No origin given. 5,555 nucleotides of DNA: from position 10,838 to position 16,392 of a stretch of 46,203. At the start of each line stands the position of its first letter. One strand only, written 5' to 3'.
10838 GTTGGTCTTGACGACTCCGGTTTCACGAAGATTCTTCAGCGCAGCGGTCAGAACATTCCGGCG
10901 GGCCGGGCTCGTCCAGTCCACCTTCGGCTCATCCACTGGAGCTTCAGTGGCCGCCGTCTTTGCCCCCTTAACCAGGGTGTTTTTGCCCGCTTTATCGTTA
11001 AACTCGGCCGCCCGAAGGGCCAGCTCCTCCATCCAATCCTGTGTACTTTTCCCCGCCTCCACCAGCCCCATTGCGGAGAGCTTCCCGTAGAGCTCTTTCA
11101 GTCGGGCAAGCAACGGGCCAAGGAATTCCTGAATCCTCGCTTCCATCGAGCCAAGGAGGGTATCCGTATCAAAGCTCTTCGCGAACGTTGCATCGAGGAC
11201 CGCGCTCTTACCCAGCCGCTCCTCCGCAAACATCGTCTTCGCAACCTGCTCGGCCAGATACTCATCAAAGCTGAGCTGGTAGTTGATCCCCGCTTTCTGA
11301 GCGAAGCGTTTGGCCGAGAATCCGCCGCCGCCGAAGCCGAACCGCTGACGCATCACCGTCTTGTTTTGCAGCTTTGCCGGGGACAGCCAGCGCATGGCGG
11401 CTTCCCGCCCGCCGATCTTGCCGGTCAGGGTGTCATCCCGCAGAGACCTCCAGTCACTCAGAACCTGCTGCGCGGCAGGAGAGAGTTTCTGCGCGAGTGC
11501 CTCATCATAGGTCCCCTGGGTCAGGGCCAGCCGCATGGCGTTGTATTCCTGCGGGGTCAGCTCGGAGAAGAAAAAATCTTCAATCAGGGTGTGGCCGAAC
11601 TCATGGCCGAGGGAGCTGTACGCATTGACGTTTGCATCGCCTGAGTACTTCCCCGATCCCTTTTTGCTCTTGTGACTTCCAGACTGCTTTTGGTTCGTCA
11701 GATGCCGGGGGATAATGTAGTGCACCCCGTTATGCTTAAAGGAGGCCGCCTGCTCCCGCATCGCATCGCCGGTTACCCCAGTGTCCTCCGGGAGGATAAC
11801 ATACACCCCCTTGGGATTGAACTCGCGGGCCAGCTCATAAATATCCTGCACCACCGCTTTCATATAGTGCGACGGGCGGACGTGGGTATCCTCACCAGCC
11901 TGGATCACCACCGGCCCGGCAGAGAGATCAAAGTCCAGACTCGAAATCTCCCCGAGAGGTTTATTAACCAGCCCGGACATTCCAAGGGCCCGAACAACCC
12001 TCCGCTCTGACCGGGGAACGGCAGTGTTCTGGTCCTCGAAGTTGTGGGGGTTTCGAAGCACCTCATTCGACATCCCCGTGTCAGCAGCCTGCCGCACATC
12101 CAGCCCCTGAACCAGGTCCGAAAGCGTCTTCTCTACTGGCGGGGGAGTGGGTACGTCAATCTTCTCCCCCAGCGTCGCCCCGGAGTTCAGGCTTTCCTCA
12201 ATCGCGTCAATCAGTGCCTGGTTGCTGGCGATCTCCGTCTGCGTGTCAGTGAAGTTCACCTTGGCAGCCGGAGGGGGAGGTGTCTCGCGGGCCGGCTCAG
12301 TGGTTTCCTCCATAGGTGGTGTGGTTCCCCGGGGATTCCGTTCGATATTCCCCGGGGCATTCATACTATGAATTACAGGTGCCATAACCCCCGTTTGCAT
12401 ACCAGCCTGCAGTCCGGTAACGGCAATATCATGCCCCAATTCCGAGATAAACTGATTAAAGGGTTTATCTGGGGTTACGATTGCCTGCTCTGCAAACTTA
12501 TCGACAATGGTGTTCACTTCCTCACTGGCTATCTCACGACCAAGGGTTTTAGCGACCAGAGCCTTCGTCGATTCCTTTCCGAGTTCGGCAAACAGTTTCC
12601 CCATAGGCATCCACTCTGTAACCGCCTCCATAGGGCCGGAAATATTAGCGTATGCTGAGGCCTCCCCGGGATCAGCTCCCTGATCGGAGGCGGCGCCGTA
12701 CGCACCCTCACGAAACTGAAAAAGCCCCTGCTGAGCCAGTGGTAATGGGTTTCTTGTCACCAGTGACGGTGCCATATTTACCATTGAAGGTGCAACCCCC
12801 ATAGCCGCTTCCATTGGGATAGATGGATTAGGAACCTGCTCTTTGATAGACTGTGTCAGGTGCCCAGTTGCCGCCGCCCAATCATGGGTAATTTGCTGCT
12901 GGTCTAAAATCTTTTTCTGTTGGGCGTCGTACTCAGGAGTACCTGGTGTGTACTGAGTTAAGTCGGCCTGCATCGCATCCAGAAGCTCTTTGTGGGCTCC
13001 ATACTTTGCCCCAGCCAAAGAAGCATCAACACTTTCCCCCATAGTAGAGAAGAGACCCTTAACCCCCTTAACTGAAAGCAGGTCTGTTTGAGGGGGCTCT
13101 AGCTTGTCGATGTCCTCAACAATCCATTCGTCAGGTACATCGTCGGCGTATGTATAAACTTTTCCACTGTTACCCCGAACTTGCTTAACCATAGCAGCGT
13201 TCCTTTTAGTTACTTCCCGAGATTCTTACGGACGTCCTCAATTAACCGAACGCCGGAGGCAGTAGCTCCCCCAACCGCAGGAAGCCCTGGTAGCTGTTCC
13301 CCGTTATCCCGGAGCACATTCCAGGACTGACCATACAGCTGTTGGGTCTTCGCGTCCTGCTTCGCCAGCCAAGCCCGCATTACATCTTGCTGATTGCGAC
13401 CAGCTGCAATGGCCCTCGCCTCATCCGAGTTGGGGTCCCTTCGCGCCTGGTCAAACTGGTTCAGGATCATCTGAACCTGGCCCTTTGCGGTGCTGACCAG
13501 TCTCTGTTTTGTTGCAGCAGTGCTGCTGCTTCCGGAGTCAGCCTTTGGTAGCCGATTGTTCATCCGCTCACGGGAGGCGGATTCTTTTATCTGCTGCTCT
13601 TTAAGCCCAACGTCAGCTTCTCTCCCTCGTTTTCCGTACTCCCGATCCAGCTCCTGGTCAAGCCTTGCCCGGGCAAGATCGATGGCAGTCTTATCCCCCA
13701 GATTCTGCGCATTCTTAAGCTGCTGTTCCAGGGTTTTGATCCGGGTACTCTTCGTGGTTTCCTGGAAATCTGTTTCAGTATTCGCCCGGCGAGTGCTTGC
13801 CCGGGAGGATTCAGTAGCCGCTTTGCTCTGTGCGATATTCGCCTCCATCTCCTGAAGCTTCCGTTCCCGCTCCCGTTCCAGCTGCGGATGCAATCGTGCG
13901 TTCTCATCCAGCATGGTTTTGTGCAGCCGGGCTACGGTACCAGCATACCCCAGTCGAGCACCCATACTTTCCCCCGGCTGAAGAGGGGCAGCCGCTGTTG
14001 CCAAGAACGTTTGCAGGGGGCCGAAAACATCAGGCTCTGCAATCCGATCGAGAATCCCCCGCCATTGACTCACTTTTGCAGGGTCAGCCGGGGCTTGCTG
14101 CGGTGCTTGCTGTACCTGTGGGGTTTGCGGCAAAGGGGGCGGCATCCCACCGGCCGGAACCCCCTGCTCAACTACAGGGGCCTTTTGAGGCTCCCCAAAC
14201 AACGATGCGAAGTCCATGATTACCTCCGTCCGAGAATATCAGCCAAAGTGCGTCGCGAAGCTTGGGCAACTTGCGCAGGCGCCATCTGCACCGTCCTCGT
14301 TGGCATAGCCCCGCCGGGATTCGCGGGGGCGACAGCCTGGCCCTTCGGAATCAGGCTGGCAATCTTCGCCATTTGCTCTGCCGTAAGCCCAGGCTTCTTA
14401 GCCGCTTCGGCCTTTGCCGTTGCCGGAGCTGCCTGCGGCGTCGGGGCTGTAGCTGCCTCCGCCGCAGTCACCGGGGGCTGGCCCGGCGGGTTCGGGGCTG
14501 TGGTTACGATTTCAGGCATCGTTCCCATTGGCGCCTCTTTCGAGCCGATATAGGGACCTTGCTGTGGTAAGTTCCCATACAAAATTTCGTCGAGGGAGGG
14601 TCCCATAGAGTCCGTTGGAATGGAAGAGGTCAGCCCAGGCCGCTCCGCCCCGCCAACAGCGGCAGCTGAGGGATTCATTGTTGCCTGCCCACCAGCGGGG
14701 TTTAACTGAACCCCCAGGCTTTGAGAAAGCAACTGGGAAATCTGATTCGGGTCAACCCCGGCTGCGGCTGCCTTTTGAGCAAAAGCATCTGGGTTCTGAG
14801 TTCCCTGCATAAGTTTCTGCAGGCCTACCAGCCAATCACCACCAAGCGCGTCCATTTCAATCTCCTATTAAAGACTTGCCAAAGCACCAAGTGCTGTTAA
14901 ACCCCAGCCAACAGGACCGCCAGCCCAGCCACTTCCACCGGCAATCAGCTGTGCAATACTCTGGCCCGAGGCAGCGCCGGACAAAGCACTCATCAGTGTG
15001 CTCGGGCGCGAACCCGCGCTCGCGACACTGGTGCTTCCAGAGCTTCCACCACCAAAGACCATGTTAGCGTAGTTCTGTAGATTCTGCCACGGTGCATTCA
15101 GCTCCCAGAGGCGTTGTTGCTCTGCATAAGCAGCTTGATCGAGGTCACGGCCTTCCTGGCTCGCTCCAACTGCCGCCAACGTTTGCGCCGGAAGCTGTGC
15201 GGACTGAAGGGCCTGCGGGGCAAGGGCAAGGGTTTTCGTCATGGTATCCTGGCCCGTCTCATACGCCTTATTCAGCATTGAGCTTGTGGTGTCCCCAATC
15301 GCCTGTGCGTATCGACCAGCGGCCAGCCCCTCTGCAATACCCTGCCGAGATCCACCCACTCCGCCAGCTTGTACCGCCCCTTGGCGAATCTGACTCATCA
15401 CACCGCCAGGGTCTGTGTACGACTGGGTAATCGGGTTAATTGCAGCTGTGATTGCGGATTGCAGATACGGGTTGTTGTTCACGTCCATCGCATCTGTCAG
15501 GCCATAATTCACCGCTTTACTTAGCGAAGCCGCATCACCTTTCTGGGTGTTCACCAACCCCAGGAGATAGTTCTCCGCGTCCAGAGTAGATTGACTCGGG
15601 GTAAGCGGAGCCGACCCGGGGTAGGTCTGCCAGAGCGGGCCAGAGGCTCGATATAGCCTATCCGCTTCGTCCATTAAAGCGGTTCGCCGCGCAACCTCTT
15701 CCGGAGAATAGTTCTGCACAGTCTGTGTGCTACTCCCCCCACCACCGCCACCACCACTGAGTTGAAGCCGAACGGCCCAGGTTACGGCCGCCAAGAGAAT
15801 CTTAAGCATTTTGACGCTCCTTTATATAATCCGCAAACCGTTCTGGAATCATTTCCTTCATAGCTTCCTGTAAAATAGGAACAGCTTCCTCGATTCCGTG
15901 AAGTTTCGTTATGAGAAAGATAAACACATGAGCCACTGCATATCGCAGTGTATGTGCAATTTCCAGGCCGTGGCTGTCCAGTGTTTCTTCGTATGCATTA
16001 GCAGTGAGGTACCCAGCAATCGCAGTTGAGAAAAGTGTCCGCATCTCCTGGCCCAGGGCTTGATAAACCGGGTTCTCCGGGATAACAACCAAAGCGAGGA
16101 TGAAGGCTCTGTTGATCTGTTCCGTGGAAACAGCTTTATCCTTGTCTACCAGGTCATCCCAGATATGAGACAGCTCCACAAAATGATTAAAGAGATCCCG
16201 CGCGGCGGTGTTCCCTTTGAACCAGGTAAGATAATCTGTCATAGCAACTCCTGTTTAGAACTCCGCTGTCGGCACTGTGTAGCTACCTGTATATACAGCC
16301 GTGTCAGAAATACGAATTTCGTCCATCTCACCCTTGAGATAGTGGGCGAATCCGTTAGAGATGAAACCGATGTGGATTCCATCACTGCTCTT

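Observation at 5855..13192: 2445-aa virion giant protein combining HExxH, polyvalent-protein-like modules and a membrane-associated C-terminus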

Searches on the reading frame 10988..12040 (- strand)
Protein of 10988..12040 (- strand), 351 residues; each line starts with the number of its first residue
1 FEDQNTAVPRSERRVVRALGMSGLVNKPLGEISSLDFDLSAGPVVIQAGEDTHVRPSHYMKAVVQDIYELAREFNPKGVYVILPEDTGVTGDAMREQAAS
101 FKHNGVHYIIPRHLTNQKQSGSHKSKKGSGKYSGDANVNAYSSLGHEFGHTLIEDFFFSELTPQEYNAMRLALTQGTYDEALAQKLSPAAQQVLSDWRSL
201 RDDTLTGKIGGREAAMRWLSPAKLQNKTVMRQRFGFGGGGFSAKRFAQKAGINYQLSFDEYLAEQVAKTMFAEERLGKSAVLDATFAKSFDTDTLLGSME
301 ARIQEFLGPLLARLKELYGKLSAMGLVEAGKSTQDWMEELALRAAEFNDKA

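Call 47: predict_structure(alignment_id=A2)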
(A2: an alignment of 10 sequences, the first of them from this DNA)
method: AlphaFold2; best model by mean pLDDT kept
length: 351 residues; sequences in the alignment: 10
mean_pLDDT: 71.2   pTM: 0.64
mean pLDDT of the five models: 71.2, 69.5, 66.3, 66.1, 63.2
residues with pLDDT >= 90: 47; 70-90: 146; 50-70: 92; < 50: 66
segments of 3 or more residues with pLDDT < 50: 126-133, 229-254, 275-279, 281-303, 349-351
pLDDT, mean of each block of 10 residues (from residue 1): 82 94 92 79 93 83 87 87 78 64 86 72 55 57 78 85 88 84 90 89 79 71 56 40 38 60 76 53 43 43 56 69 66 64 60 45
secondary structure, 60 per line:
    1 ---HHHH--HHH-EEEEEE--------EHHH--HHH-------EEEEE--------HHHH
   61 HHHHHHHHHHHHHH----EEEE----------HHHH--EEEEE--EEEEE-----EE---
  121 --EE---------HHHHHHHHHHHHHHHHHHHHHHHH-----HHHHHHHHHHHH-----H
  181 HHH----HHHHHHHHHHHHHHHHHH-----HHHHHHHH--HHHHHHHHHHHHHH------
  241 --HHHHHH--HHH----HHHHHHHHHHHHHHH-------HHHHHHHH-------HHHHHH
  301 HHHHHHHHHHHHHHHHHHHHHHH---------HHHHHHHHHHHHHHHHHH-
elements in order: H4-7 E14-19 E44-48 H57-74 E79-82 H93-96 E99-103 E106-110 H134-157 H163-174 H180-183 H188-205 H211-218 H221-234 H243-248 H258-272 H280-287 H295-323 H333-350

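Call 52: fold_search(model_id=the predicted structure, library=pdb)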
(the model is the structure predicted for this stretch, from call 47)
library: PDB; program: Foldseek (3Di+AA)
matches with E <= 10: 126; with E <= 0.001: 0
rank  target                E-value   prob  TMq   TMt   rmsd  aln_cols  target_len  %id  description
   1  8i8c_M                4.4e-01  0.25  0.20  0.27   8.3       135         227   13  Plug structure of the Autographa californica multiple nucleopolyhedrovirus (AcMNPV) (released 2023-12-13)
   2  6xs8_A                7.2e-01  0.21  0.09  0.16   8.2        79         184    6  Crystal structure of Chaetomium thermophilum Vps29 complexed with RaPID-derived cyclic peptide RT-D3 (released 2021-07-14)
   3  5w8m_D                7.2e-01  0.21  0.10  0.16   8.4        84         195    7  Crystal structure of Chaetomium thermophilum Vps29 (released 2018-06-13)
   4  8i8b_H                7.6e-01  0.12  0.18  0.25  12.2       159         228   14  Outer shell and inner layer structures of Autographa californica multiple nucleopolyhedrovirus (AcMNPV) (released 2023-12-13)
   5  6wjj_I                8.5e-01  0.08  0.17  0.10  19.2       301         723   10  Anthrax octamer prechannel bound to full-length lethal factor (released 2020-12-16)
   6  4xmv                  9.0e-01  0.14  0.18  0.08  10.8       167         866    9  Crystal Structure of Met260Ala mutant of E. coli Aminopeptidase N in complex with L-Arginine (released 2016-02-10)
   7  9h2a_R                1.0e+00  0.09  0.16  0.24  10.0       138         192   12  AcMNPV complete basal cap (released 2025-06-04)
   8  3psn_A                1.0e+00  0.06  0.07  0.13   8.8        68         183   18  Crystal structure of mouse VPS29 complexed with Mn2+ (released 2010-12-15)
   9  6ut7_G                1.2e+00  0.15  0.15  0.13   9.1       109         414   13  Fitted model for the tetradecameric assembly of Thermococcus gammatolerans McrB AAA+ hexamers with bound McrC (released 2020-10-21)
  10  8ttd_A                1.2e+00  0.08  0.08  0.13   8.8        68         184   19  Structure of VPS29 complexed with Fam21A repeat 21 (1328-1341) (released 2024-08-21)
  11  9h2h_S                1.2e+00  0.08  0.15  0.21   8.0       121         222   13  AcMNPV apical cap - composite map of the C2 plug (released 2025-06-04)
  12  8sxe_A                1.2e+00  0.05  0.09  0.09  13.1        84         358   12  Structure of the C-terminal protease CtpA-LbcA complex of Pseudomonas aeruginosa (released 2024-03-06)
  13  8i8b_I                1.6e+00  0.08  0.15  0.25   7.9       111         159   14  Outer shell and inner layer structures of Autographa californica multiple nucleopolyhedrovirus (AcMNPV) (released 2023-12-13)
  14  5w8m_A                1.9e+00  0.10  0.09  0.14   8.5        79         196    8  Crystal structure of Chaetomium thermophilum Vps29 (released 2018-06-13)
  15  1z2w_A                1.9e+00  0.04  0.07  0.13   8.8        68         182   19  Crystal structure of mouse Vps29 complexed with Mn2+ (released 2005-06-21)
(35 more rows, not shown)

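Call 53: search_solved_structures(query=A2, max_evalue=10, show_alignments=2)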
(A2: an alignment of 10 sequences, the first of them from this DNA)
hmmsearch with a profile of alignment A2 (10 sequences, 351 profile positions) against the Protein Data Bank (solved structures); distinct sequences matched with E-value up to 10: 1.
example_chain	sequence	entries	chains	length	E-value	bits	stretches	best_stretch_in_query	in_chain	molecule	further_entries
7fbc_A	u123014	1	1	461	1.6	11.5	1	166-233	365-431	Maltodextrin-binding protein,De novo design protein D22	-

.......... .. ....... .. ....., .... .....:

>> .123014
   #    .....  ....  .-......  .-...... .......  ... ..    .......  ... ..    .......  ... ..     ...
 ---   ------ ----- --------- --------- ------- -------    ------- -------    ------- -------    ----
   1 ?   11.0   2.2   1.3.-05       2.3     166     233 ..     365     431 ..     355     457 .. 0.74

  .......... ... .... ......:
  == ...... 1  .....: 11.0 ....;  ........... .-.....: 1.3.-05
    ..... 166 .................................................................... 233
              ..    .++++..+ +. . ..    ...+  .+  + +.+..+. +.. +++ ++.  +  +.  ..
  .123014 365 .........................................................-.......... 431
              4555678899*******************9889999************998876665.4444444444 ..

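Call 54: search_protein_families(library=pfam, alignment_id=A2, max_evalue=1)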
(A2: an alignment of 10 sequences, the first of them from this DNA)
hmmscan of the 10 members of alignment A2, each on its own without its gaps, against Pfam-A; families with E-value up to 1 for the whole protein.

A. member 1, seq(351 aa): 1 family
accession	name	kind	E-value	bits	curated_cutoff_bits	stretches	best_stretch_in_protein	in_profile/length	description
PF14247.12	DUF4344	-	0.0092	16.2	29.6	1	80-155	32-108/220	Putative metallopeptidase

B. families by the number of members that match (of 10 scanned): 7 families
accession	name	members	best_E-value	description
PF14247.12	DUF4344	8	0.00041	Putative metallopeptidase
PF17182.10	OSK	3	0.11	OSK domain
PF13477.12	Glyco_trans_4_2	1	0.062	Glycosyl transferase 4-like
PF16859.10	TetR_C_11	1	0.11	Tetracyclin repressor-like, C-terminal domain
PF05572.19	Peptidase_M43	1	0.17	Pregnancy-associated plasma protein-A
PF25008.1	DUF7784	1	0.24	Domain of unknown function (DUF7784)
PF19949.4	DUF6411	1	0.36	Family of unknown function (DUF6411)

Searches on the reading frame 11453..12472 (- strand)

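Call 19: search_protein_families(library=pfam, proteins=[window:11453-12472:-], max_evalue=10)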
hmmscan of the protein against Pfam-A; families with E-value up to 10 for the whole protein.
window:11453-12472:- (340 aa): 1 family
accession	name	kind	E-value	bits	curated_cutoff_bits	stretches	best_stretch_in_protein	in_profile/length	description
PF14247.12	DUF4344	-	0.0082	16.4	29.6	1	224-299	32-108/220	Putative metallopeptidase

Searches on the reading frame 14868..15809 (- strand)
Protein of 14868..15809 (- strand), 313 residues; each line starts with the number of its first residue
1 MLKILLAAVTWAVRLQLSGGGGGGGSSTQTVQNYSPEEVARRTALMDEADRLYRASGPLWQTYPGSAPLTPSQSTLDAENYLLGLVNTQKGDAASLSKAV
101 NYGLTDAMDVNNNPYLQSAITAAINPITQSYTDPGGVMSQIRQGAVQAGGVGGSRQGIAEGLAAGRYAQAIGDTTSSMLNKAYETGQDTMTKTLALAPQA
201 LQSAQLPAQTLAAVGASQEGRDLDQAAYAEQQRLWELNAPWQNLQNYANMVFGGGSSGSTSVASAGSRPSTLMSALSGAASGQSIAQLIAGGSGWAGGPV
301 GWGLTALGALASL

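Call 11: search_protein_families(library=phrogs, proteins=[window:14868-15809:-], max_evalue=0.001)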
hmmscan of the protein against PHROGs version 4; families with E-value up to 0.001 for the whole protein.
window:14868-15809:- (313 aa): 2 families
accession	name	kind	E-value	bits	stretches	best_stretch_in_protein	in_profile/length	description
phrog_4287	-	DNA, RNA and nucleotide metabolism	1e-11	45.7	1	107-287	115-314/392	DNA ejection protein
phrog_7477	-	unknown function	1e-10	42.6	1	108-298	114-301/313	-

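Call 82: search_protein_families(library=pfam, proteins=[window:14868-15809:-], max_evalue=0.01)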
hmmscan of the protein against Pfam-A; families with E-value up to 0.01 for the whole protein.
window:14868-15809:- (313 aa): 0 families

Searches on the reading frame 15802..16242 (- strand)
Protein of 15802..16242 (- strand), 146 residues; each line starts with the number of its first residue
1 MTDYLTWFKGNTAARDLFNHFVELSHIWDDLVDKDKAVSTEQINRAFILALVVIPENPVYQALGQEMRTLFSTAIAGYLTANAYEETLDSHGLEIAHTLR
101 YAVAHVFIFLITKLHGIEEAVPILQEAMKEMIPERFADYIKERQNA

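Call 11: search_protein_families(library=phrogs, proteins=[window:15802-16242:-], max_evalue=0.001)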
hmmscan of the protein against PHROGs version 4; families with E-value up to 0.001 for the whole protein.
window:15802-16242:- (146 aa): 1 family
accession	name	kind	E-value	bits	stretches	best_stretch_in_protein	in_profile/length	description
phrog_21390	-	unknown function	1.2e-18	68.5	1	5-120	14-128/153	-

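Call 82: search_protein_families(library=pfam, proteins=[window:15802-16242:-], max_evalue=0.01)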
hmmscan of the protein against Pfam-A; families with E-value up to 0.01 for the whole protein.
window:15802-16242:- (146 aa): 0 families
